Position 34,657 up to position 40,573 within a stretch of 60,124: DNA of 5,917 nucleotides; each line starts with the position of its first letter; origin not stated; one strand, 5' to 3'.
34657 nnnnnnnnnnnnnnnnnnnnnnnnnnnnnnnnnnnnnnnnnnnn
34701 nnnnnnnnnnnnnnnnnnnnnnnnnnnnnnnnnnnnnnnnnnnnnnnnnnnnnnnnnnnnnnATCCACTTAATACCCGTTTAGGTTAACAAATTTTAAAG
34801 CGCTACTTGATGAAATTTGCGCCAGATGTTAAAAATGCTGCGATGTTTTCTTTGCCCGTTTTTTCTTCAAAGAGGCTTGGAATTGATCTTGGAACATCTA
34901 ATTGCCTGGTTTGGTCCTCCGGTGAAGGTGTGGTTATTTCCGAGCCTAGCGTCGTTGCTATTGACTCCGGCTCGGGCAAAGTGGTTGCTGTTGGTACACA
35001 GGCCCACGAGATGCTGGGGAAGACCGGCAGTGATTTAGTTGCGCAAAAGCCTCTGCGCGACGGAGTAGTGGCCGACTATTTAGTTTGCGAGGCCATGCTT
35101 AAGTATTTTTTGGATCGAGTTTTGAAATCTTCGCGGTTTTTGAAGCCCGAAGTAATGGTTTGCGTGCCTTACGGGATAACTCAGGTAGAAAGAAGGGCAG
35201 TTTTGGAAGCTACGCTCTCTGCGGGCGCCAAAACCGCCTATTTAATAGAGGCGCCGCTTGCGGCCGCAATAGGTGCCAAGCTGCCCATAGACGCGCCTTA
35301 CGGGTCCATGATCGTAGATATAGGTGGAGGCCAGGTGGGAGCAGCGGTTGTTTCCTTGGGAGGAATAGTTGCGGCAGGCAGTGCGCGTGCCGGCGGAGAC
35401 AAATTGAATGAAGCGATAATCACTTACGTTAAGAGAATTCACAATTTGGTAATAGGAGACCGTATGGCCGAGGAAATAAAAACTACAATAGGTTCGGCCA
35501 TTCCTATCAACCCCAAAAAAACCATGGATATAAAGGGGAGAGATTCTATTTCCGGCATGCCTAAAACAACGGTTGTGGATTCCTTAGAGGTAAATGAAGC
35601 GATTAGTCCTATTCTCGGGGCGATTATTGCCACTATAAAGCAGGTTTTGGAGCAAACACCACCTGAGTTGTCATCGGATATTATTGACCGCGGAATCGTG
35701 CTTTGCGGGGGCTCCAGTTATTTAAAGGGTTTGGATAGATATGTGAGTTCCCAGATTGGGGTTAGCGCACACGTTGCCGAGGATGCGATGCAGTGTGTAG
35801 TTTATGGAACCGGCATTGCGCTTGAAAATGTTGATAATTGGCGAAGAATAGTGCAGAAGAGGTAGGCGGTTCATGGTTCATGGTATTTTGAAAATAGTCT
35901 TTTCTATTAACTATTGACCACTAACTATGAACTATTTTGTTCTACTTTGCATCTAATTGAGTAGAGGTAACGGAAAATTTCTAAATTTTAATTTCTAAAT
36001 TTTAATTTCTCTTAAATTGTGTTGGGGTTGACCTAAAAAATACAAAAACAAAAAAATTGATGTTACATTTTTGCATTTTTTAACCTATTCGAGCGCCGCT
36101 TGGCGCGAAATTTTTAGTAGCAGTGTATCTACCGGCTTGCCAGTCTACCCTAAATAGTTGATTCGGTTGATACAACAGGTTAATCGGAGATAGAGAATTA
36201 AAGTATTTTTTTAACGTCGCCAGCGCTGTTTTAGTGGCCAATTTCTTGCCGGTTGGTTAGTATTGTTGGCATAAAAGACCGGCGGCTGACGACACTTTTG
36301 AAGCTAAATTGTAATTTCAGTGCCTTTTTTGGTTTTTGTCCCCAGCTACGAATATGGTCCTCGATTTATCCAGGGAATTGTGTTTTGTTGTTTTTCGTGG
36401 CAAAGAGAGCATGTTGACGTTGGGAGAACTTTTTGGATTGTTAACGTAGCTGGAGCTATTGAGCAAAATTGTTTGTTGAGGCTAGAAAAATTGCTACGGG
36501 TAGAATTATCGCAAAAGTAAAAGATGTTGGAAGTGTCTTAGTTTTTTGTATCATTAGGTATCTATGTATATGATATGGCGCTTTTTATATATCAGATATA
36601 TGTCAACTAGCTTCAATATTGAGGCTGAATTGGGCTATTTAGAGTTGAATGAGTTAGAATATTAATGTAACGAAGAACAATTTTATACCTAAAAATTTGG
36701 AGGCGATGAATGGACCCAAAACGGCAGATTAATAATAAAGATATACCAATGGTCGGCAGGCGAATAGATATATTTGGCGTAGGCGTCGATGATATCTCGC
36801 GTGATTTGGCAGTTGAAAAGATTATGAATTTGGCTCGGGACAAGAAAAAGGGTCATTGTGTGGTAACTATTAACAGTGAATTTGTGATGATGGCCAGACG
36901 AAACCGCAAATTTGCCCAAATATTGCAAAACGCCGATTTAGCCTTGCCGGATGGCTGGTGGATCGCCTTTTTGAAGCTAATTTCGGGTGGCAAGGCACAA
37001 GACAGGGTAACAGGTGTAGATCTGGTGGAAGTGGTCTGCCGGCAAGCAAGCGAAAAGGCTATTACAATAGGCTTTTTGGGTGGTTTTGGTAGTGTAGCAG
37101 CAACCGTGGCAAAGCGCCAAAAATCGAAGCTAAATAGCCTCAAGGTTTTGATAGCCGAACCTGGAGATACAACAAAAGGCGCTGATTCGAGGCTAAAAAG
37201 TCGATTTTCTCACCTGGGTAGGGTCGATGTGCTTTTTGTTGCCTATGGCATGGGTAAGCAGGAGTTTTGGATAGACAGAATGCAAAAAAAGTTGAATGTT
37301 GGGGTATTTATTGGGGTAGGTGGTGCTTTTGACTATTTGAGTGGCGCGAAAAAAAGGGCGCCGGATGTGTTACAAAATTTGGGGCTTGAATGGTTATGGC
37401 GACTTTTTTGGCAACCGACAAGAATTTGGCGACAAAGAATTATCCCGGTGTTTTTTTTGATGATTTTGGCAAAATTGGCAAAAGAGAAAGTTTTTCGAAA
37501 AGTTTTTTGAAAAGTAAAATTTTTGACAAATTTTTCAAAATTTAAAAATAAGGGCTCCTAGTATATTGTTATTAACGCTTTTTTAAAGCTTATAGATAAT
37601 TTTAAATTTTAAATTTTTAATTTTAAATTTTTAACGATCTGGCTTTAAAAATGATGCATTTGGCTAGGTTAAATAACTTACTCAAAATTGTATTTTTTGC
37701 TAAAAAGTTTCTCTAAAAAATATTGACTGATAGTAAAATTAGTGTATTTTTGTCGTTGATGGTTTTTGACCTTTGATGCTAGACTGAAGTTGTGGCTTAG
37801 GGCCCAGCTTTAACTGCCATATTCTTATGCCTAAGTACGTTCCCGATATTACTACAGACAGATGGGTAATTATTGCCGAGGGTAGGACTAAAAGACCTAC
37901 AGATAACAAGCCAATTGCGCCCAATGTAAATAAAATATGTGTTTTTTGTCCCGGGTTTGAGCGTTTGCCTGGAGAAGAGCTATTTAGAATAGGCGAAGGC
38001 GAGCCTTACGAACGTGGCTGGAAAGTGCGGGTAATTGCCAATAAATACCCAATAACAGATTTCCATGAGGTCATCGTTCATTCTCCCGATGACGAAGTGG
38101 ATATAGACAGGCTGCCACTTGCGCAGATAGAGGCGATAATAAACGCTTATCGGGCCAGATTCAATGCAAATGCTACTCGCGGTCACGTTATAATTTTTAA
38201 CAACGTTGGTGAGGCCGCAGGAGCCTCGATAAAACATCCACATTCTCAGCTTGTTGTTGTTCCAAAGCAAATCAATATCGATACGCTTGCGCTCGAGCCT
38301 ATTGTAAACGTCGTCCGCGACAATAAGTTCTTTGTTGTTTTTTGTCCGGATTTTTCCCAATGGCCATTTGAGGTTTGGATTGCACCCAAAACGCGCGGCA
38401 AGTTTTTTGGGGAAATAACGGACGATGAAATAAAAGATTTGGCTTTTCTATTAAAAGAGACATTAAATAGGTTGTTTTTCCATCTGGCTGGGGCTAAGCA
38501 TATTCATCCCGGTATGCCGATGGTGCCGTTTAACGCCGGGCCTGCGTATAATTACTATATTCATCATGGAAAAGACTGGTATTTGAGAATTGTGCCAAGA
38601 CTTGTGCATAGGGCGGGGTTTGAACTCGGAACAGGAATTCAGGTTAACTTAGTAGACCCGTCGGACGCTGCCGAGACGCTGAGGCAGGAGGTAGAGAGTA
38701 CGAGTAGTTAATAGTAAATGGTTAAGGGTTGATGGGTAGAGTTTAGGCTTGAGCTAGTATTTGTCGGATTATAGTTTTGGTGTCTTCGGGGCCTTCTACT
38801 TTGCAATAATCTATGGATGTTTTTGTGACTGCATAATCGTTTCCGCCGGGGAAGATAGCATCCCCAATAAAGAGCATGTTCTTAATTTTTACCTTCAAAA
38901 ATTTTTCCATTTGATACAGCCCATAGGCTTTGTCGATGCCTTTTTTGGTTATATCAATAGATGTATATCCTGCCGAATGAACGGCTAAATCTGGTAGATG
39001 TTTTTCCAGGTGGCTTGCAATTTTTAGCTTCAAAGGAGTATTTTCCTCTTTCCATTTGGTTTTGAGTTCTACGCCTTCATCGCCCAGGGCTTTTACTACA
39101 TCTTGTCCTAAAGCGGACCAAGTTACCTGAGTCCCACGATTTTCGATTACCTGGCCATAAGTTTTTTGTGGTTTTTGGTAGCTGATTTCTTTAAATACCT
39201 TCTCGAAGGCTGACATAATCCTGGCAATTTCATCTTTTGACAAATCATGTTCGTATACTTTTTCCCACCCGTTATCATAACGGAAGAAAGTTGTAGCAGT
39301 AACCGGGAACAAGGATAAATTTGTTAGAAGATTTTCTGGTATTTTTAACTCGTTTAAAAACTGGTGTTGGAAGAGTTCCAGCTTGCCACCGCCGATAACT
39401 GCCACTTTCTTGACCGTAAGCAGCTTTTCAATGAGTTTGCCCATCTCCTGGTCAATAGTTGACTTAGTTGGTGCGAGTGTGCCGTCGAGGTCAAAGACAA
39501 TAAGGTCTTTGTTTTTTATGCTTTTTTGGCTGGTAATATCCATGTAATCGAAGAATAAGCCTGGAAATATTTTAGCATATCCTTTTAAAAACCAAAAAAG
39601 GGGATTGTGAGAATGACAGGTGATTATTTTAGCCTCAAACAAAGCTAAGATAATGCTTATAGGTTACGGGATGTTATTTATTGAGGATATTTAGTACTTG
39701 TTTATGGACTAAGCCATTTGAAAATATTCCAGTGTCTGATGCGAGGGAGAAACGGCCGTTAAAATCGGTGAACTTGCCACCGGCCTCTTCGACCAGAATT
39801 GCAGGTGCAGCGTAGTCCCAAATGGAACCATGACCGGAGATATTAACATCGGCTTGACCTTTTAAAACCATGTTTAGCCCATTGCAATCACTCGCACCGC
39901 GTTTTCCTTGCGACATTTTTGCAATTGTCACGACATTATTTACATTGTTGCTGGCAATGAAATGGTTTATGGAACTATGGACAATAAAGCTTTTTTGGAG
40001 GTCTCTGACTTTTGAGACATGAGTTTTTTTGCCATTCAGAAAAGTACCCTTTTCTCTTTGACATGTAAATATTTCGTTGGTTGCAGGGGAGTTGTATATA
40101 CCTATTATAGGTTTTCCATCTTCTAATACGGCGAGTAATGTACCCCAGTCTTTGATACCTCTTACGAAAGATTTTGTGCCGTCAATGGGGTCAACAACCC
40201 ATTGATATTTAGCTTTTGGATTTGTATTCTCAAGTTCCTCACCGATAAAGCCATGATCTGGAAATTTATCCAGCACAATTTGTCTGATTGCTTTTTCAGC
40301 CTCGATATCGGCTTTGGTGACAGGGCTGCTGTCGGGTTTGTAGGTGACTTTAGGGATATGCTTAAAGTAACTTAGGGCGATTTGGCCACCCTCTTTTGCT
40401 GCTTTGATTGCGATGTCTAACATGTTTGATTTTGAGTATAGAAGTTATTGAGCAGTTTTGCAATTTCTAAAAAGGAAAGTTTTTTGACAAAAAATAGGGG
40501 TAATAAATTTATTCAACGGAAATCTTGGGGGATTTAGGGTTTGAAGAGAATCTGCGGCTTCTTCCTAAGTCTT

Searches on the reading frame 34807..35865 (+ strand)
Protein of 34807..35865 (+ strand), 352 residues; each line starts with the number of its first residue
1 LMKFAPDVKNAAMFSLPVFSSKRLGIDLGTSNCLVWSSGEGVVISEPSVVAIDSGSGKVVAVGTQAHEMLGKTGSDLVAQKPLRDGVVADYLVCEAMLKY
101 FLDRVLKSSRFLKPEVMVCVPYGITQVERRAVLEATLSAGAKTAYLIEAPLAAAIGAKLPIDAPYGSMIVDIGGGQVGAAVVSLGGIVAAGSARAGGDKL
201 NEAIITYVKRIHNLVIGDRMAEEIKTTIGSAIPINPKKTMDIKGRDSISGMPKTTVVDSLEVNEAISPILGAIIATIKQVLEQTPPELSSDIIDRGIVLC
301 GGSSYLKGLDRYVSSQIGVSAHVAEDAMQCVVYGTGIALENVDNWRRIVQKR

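Call 67: search_protein_families(library=pfam, proteins=[window:34807-35865:+], max_evalue=0.0001)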
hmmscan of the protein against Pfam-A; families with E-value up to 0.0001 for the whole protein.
window:34807-35865:+ (352 aa): 4 families
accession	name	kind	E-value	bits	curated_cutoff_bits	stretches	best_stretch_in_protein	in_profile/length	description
PF06723.19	MreB_Mbl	-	1.6e-125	418.8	27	1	22-344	2-324/327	MreB/Mbl protein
PF00022.25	Actin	-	2.5e-08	33.4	27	1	45-214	29-192/410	Actin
PF14450.12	FtsA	-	1.9e-06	28.7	31.8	1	169-326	2-112/127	Cell division protein FtsA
PF00012.26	HSP70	-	1.6e-05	23.8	20.6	0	115-334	135-367/599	Hsp70 protein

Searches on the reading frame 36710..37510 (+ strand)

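Call 67: search_protein_families(library=pfam, proteins=[window:36710-37510:+], max_evalue=0.0001)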
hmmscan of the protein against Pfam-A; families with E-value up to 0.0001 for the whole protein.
window:36710-37510:+ (266 aa): 1 family
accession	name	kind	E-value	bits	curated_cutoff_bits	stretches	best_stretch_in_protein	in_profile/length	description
PF03808.19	Glyco_tran_WecG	-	2e-42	145.3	27.4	1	75-242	1-167/168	Glycosyl transferase WecG/TagA/CpsF family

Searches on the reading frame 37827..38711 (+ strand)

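Call 67: search_protein_families(library=pfam, proteins=[window:37827-38711:+], max_evalue=0.0001)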
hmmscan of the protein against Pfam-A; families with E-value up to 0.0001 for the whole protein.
window:37827-38711:+ (294 aa): 4 families
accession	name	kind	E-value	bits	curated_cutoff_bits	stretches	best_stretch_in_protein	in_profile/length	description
PF01087.27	GalP_UDP_transf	-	1.4e-09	39.1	22.1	1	81-142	113-177/184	Galactose-1-phosphate uridyl transferase, N-terminal domain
PF16268.10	DUF4921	-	2.8e-07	30.3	28.5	0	102-147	205-250/425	Domain of unknown function (DUF4921)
PF19327.4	Ap4A_phos_N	-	1.2e-05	25.4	23.1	1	69-160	93-175/177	Ap4A phosphorylase N-terminal domain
PF02744.22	GalP_UDP_tr_C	-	4.9e-05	23.5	29.2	1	160-240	29-109/165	Galactose-1-phosphate uridyl transferase, C-terminal domain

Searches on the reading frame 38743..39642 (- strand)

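Call 67: search_protein_families(library=pfam, proteins=[window:38743-39642:-], max_evalue=0.0001)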
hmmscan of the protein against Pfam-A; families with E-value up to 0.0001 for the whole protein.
window:38743-39642:- (299 aa): 2 families
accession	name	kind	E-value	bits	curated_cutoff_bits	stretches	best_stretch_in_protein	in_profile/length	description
PF08282.18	Hydrolase_3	-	3.4e-16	60.2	20.9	1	48-262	1-212/255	haloacid dehalogenase-like hydrolase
PF03332.19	PMM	-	2.9e-11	44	22.4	1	69-297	3-220/221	Eukaryotic phosphomannomutase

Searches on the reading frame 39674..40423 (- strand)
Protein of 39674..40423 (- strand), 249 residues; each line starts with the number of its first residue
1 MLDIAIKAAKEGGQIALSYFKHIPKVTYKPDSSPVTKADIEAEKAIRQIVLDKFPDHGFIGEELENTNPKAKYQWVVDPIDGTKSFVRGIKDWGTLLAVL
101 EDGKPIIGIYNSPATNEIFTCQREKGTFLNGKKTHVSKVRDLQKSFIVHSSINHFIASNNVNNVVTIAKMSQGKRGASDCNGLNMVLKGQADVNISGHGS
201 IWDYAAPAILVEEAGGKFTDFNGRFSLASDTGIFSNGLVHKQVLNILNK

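Call 67: search_protein_families(library=pfam, proteins=[window:39674-40423:-], max_evalue=0.0001)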
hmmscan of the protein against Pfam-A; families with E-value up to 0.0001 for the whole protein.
window:39674-40423:- (249 aa): 1 family
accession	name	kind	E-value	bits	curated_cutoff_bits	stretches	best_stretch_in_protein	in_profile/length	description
PF00459.30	Inositol_P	-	1.7e-53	182.3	27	1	2-242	6-261/271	Inositol monophosphatase family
